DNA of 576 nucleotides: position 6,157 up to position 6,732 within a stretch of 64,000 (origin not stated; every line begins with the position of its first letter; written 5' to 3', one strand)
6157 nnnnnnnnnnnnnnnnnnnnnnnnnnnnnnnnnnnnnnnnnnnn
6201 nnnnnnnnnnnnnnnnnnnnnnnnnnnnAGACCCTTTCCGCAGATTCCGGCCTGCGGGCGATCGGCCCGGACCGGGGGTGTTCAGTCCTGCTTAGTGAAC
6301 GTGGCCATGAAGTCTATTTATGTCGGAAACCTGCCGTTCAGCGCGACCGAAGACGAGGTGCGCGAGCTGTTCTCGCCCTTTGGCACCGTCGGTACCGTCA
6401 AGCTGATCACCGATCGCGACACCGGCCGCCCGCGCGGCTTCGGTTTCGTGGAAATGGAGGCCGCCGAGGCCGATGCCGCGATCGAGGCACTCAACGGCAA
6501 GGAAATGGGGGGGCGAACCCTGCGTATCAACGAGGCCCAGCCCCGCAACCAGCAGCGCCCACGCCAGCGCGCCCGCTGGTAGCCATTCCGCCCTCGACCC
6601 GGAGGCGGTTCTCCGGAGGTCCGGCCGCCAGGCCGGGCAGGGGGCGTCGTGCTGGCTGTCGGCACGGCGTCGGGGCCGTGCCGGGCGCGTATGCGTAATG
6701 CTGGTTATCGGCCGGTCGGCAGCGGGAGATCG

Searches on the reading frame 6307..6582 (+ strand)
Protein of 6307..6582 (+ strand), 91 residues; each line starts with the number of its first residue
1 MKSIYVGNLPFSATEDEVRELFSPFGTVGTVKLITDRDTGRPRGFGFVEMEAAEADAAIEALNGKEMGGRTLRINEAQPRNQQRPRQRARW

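Call 23: search_protein_families(library=pfam, proteins=[window:6307-6582:+], max_evalue=0.001)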
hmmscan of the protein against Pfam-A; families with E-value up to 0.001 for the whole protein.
window:6307-6582:+ (91 aa): 1 family
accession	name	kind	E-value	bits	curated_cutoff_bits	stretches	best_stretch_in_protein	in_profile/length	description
PF00076.28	RRM_1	-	6.3e-24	84.1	20.7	1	4-73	1-70/70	RNA recognition motif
